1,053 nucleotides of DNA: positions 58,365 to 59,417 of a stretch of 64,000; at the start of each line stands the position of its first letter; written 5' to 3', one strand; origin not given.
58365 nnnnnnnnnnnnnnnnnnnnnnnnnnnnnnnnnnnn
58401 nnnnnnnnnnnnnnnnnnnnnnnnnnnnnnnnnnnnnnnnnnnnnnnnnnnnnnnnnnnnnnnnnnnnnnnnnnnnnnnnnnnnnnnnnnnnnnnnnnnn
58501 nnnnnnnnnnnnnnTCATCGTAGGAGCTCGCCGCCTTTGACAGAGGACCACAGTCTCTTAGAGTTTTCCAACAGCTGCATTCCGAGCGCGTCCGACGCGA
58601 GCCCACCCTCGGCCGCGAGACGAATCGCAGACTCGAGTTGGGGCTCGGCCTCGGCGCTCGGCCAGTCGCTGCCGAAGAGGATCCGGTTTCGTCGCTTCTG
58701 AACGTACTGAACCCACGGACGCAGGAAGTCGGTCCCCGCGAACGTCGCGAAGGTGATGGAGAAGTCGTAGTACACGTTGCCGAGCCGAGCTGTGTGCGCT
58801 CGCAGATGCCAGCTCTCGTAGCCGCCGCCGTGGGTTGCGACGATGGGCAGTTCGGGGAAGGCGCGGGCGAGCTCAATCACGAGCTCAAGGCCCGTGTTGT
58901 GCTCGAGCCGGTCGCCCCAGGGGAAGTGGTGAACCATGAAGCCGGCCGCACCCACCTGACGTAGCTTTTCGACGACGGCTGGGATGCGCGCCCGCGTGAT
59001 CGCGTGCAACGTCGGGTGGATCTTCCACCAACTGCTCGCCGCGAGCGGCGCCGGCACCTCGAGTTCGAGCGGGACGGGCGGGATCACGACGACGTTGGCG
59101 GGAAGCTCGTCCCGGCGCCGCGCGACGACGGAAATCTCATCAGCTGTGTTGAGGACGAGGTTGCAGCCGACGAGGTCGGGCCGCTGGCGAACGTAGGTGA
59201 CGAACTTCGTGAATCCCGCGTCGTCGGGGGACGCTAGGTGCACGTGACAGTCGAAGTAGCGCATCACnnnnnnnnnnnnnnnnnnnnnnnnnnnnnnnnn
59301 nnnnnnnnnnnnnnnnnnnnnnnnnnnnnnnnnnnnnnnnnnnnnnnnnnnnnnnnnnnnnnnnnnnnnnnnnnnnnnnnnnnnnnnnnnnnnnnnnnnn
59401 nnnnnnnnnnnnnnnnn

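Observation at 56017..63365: Tightly coupled sugar-tailoring operon next to CDP-hexose and GDP-mannose genes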

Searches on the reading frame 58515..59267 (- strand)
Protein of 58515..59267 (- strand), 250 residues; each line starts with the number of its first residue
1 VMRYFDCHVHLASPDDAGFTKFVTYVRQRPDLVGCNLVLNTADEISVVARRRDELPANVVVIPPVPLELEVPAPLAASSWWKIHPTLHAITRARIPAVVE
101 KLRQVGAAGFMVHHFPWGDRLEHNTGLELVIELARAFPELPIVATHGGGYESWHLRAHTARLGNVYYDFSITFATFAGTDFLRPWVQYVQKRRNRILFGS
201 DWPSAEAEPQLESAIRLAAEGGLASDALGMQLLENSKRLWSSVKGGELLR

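Call 5: search_protein_families(library=pfam, proteins=[window:58515-59267:-], max_evalue=0.01)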
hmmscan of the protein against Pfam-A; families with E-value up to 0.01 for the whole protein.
window:58515-59267:- (250 aa): 1 family
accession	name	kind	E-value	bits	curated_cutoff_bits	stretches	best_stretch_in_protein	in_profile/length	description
PF04909.20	Amidohydro_2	-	1.6e-13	51.5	26.4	1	84-239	128-286/289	Amidohydrolase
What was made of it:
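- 58515..59264 (-): Metal-dependent amidohydrolase-superfamily enzyme from a small, module-specific family. The alternative start is GTG at 59267. Amidohydro_2 E 2e-13 (call 5).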

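Call 9: search_protein_families(library=ncbifam, proteins=[window:58515-59267:-], max_evalue=0.001)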
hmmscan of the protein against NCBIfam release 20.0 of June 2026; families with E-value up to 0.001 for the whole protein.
window:58515-59267:- (250 aa): 0 families

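Call 16: search_solved_structures(query=window:58515-59267:-, max_evalue=0.1)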
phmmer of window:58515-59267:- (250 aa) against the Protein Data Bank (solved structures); distinct sequences matched with E-value up to 0.1: 1.
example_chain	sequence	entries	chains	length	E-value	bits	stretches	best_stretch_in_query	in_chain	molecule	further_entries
3cjp_A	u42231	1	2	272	5.2e-05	25.7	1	128-230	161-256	Predicted amidohydrolase, dihydroorotase family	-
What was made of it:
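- On Characterised Amidohydro_2 subfamilies (ACMSD, LigI, LigJ, LigW) or dihydroorotase/TatD: Only one PDB sequence hit, at E 5e-5, to an uncharacterised protein (call 16).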

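Call 36: find_homologous_proteins(query=window:58515-59264:-, max_evalue=0.00001)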
Query window:58515-59264:- (249 aa): 43 proteins with E <= 0.00001 among 1680 candidates.
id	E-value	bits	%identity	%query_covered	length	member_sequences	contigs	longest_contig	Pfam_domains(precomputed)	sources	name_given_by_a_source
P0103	1.6e-149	514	90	100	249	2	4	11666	PF04909.21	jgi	jgi:predicted TIM-barrel fold metal-dependent hydrolase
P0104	8.1e-137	472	81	100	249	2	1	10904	PF04909.21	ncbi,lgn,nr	ncbi:MAG: hypothetical protein JWO56_513 [Acidobacteria bacterium]|nr:hypothetical protein [Acidobac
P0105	2.0e-120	419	74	98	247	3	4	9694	PF04909.21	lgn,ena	-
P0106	6.7e-117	407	69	96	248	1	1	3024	PF04909.21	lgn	-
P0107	4.1e-114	398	69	99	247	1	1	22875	PF04909.21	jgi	jgi:predicted TIM-barrel fold metal-dependent hydrolase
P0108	1.1e-112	393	70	97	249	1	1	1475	PF04909.21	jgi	jgi:predicted TIM-barrel fold metal-dependent hydrolase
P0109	1.9e-112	393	70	96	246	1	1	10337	PF04909.21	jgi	jgi:predicted TIM-barrel fold metal-dependent hydrolase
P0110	2.8e-110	386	69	96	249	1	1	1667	PF04909.21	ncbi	-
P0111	6.3e-108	378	65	96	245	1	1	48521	PF04909.21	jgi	jgi:predicted TIM-barrel fold metal-dependent hydrolase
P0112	8.7e-103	361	63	96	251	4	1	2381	PF04909.21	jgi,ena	-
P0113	2.8e-74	268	49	98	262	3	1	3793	PF04909.21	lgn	-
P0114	3.8e-71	257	48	97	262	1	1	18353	PF04909.21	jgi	-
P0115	4.7e-68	247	47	97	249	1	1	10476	PF04909.21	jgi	jgi:hypothetical protein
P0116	6.7e-68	247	47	98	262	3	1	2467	PF04909.21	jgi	jgi:hypothetical protein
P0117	1.6e-66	242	46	96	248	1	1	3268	PF04909.21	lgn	-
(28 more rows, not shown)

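Call 46: predict_structure(alignment_id=A2)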
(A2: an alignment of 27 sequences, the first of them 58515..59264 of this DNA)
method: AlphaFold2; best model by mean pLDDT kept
length: 249 residues; sequences in the alignment: 27
mean_pLDDT: 92.6   pTM: 0.91
mean pLDDT of the five models: 92.6, 92.0, 92.0, 91.8, 91.5
residues with pLDDT >= 90: 214; 70-90: 21; 50-70: 10; < 50: 4
segments of 3 or more residues with pLDDT < 50: 243-245
pLDDT, mean of each block of 10 residues (from residue 1): 96 98 97 97 98 96 94 96 94 97 96 81 94 98 82 90 95 90 92 95 96 96 97 93 52
secondary structure, 60 per line:
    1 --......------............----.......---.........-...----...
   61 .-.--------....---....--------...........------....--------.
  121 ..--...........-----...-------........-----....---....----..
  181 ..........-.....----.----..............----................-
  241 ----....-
elements in order: E3-8 H15-26 E31-37 H41-49 E58-61 H72-75 E79-82 H91-101 E108-111 H125-135 E141-143 H151-158 E164-167 H171-174 H179-190 H206-219 H224-239 H245-248
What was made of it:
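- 58515..59264 (-): The AF2 model has pLDDT 92.6 and a TIM-barrel fold (call 46).
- On Amidohydrolase superfamily: AF2 pLDDT 92.6 with alternating strand-helix topology (call 46).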

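Call 48: fold_search(model_id=the predicted structure, library=pdb)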
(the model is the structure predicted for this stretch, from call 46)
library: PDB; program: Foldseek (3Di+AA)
matches with E <= 10: 1593; with E <= 0.001: 19
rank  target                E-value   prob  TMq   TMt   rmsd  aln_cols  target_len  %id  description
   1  2gzx_A                1.2e-06  1.00  0.55  0.54   5.9       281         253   14  Crystal Structure of the TatD deoxyribonuclease MW0446 from Staphylococcus aureus. Northeast Structural Genomics Conso (released 2006-07-11)
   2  6l25_B                1.9e-06  1.00  0.56  0.55   5.8       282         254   14  Deoxyribonuclease from Staphylococcus aureus (released 2020-05-13)
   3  6l25_A                2.0e-06  1.00  0.55  0.54   6.0       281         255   15  Deoxyribonuclease from Staphylococcus aureus (released 2020-05-13)
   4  2y1h_A                3.6e-06  1.00  0.64  0.61   5.3       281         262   14  Crystal structure of the human TatD-domain protein 3 (TATDN3) (released 2010-12-29)
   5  4mup_C                4.5e-06  1.00  0.52  0.48   6.9       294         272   13  Crystal structure of Agrobacterium tumefaciens ATU3138 (EFI target 505157), apo structure (released 2014-01-29)
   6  3pnu_A                7.2e-06  1.00  0.60  0.47   6.2       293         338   13  2.4 Angstrom Crystal Structure of Dihydroorotase (pyrC) from Campylobacter jejuni. (released 2010-12-01)
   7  2y1h_B                9.6e-06  1.00  0.67  0.63   4.9       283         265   13  Crystal structure of the human TatD-domain protein 3 (TATDN3) (released 2010-12-29)
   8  1j6o                  1.3e-05  1.00  0.53  0.51   6.1       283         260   11  Crystal structure of TatD-related deoxyribonuclease (TM0667) from Thermotoga maritima at 1.8 A resolution (released 2002-10-30)
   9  3pnu_B                1.9e-05  1.00  0.61  0.48   5.9       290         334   13  2.4 Angstrom Crystal Structure of Dihydroorotase (pyrC) from Campylobacter jejuni. (released 2010-12-01)
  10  3cjp_A                2.2e-05  1.00  0.56  0.54   8.1       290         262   16  Crystal structure of an uncharacterized amidohydrolase CAC3332 from Clostridium acetobutylicum (released 2008-03-25)
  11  1zzm                  2.4e-05  1.00  0.57  0.55   5.7       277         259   13  Crystal structure of YJJV, TATD Homolog from Escherichia coli k12, at 1.8 A resolution (released 2005-06-28)
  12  3irs_A                2.8e-04  1.00  0.53  0.48   7.3       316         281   14  CRYSTAL STRUCTURE OF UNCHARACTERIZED TIM-BARREL PROTEIN BB4693 FROM Bordetella bronchiseptica (released 2009-09-01)
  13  6arh_A                3.6e-04  1.00  0.40  0.35  10.3       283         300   16  Crystal structure of Human NAL at a resolution of 1.6 Angstrom (released 2018-08-22)
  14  3gg7                  4.0e-04  1.00  0.53  0.54   7.0       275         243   13  Crystal structure of an uncharacterized metalloprotein from Deinococcus radiodurans (released 2009-03-24)
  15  9kov_C                4.0e-04  1.00  0.50  0.36   8.2       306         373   17  Crystal structure of an amidohydrolase mutant from Thermonema (released 2025-11-26)
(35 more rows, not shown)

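Call 66: search_protein_representatives(alignment_id=A2)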
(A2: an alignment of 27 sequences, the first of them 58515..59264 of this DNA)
Query: 27 sequences, 248 profile positions. Proteins with E-value up to 0.001 (for the whole library): 781; up to 1e-10: 172; up to 1e-30: 19. The best 150 are listed.
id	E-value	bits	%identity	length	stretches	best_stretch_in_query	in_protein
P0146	1.1e-100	352.3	-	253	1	1-244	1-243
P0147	3.6e-99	347.3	-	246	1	1-245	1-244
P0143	1.2e-94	332.5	-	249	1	1-245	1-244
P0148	2.8e-87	308.4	-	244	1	1-241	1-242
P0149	2.5e-86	305.3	-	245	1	1-242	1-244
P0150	2.8e-83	295.3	-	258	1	1-244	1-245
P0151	4.5e-81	288.0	-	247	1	1-241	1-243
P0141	3.5e-78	278.6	-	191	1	67-245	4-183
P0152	2.3e-72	259.5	-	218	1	1-170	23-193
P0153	2.6e-72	259.4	-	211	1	2-195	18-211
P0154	5.1e-66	238.7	-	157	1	100-245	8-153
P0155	7.2e-44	166.2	-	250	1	1-240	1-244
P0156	2.0e-35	138.6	-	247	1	1-242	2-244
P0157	4.6e-35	137.4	-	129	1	1-129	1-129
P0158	4.2e-32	127.6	-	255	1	1-237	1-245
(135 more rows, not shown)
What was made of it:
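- The amidohydrolase family is almost confined to this module (calls 36, 66).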
